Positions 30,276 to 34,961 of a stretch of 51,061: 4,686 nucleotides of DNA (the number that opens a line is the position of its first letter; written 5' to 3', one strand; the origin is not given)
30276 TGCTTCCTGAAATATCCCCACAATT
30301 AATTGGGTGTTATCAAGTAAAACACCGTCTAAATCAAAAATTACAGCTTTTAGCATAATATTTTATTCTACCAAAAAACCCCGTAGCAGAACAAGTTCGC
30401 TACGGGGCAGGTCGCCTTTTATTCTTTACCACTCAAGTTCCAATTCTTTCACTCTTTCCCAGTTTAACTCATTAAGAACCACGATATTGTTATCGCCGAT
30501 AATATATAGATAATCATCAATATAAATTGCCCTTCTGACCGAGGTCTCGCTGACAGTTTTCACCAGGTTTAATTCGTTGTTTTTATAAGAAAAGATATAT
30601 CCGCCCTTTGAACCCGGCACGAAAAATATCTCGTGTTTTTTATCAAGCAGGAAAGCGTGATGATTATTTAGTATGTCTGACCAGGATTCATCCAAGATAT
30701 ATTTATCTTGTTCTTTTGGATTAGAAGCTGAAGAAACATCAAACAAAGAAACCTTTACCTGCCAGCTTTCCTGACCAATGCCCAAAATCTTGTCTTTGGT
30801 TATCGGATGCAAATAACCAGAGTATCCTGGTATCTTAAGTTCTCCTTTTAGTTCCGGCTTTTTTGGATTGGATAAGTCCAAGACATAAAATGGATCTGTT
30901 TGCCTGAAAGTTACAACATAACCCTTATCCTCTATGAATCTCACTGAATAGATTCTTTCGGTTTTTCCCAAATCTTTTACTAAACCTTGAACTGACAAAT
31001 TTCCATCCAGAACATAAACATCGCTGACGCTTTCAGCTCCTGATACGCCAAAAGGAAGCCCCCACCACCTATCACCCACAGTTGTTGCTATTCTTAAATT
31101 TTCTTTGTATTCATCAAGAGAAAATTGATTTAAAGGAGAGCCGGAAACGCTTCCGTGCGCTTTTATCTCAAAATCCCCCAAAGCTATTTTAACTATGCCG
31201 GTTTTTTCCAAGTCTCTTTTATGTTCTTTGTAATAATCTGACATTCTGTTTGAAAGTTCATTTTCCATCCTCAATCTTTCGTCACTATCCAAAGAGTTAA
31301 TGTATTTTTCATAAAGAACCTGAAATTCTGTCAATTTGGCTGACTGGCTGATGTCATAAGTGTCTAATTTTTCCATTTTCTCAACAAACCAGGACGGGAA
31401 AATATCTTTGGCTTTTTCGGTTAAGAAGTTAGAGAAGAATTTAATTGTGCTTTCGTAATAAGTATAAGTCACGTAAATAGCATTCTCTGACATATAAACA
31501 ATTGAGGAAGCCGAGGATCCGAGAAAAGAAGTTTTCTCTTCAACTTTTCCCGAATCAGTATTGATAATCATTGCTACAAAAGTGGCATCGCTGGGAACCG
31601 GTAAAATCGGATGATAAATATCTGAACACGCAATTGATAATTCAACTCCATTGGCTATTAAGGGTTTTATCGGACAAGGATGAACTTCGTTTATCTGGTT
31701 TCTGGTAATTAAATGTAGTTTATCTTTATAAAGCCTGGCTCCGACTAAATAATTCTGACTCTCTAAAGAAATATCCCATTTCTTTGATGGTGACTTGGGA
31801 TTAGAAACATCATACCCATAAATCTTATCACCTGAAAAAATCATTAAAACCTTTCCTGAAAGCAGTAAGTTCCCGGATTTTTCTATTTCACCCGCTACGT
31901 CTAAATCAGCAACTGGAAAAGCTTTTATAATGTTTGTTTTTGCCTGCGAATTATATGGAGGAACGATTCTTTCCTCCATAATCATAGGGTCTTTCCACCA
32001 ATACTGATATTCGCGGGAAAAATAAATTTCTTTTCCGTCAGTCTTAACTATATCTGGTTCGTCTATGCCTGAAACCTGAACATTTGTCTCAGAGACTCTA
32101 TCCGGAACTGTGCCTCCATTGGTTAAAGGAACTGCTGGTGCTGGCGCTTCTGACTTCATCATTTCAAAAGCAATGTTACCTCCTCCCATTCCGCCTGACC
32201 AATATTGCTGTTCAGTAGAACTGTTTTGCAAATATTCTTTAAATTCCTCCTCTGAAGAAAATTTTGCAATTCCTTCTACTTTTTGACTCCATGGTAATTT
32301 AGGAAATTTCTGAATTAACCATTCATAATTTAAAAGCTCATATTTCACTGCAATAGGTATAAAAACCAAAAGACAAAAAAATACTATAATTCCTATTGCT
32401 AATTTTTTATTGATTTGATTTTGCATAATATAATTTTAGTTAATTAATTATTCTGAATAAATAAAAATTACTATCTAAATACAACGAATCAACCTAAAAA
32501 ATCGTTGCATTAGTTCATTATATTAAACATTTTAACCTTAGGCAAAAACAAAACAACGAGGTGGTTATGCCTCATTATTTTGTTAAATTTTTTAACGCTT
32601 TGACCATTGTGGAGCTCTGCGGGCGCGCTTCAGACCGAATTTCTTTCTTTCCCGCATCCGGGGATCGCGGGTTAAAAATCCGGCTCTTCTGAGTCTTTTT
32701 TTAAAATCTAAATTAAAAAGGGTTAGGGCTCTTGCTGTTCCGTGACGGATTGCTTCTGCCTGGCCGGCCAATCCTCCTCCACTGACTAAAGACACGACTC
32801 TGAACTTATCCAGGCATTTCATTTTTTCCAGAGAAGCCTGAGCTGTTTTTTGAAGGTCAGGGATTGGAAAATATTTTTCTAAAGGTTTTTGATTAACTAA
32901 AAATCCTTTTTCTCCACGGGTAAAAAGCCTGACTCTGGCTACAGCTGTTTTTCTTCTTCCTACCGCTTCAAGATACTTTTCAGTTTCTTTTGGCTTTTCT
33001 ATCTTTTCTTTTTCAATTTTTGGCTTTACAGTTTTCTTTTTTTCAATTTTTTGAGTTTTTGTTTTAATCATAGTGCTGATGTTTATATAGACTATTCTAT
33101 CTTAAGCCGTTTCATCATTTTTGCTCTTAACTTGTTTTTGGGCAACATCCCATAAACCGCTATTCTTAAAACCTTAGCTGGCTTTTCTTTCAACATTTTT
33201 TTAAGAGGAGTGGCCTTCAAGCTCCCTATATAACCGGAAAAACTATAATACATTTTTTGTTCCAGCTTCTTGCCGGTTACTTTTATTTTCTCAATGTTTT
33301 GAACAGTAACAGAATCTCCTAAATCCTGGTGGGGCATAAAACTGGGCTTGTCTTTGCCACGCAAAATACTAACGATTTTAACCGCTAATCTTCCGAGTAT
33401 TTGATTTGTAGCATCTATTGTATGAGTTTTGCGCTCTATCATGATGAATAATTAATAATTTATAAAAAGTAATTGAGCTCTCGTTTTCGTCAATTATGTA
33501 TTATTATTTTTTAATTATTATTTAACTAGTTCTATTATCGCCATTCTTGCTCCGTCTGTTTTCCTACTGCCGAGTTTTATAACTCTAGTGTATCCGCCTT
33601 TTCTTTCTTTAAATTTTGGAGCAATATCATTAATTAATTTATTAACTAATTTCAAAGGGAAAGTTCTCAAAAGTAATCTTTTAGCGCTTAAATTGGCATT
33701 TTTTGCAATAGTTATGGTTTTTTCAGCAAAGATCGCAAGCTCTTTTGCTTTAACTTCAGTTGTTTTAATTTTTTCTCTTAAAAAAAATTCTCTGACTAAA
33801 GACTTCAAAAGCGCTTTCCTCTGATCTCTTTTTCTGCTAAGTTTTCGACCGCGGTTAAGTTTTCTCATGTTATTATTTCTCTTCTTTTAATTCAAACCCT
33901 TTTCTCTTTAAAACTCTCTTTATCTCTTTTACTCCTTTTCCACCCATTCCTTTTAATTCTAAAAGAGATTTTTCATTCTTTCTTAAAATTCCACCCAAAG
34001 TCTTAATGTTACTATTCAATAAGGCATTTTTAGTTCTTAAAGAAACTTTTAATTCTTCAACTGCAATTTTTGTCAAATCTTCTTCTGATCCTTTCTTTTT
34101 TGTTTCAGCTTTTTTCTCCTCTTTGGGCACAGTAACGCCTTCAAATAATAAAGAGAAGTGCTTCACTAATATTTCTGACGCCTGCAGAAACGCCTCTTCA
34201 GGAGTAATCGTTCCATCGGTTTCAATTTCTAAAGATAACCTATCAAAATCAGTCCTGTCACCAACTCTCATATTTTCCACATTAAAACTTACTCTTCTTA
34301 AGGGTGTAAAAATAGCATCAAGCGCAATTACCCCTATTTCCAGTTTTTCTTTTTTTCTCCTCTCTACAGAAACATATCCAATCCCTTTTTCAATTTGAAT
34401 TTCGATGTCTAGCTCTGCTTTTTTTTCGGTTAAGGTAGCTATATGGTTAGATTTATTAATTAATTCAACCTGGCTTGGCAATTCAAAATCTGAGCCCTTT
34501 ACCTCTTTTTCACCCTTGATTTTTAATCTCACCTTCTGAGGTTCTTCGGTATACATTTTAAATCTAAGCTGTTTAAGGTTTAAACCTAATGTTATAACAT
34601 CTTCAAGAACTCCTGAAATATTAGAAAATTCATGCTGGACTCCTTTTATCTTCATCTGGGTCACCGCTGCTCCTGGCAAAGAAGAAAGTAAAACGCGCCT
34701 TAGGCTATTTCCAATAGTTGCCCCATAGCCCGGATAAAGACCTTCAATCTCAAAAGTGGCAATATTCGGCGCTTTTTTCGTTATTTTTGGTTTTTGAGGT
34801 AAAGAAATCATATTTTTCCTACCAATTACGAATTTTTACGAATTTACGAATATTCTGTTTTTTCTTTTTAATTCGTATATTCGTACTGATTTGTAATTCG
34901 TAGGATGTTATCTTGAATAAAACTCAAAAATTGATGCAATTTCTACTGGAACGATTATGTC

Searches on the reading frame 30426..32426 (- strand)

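Call 35: search_protein_families(library=pfam, proteins=[window:30426-32426:-], max_evalue=0.00001)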
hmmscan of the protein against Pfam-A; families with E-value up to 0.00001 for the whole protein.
window:30426-32426:- (666 aa): 1 family
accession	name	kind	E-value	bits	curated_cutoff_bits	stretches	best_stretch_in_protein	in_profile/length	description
PF09826.15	Beta_propel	-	3.1e-109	366.5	22.4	1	112-651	2-490/495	Beta propeller domain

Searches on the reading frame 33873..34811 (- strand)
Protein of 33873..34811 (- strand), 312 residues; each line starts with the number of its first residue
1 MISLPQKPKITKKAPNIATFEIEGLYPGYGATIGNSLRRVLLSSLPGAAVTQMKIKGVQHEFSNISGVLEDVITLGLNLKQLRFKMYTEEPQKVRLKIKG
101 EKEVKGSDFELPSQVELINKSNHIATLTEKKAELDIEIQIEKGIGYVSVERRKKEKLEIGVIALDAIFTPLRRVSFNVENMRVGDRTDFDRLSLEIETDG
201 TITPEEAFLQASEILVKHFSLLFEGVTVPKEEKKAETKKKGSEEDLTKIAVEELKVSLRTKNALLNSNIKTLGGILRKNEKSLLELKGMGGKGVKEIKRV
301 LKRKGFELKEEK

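Call 35: search_protein_families(library=pfam, proteins=[window:33873-34811:-], max_evalue=0.00001)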
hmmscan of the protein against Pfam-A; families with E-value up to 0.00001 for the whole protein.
window:33873-34811:- (312 aa): 3 families
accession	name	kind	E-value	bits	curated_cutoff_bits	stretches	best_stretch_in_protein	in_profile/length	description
PF01000.31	RNA_pol_A_bac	-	8.6e-30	103.8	33.9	1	54-169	2-119/119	RNA polymerase Rpb3/RpoA insert domain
PF01193.29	RNA_pol_L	-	7.8e-23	80.4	24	1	27-219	5-74/74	RNA polymerase Rpb3/Rpb11 dimerisation domain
PF03118.21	RNA_pol_A_CTD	-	1.2e-12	47.8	23.8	1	241-302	5-66/67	Bacterial RNA polymerase, alpha chain C terminal domain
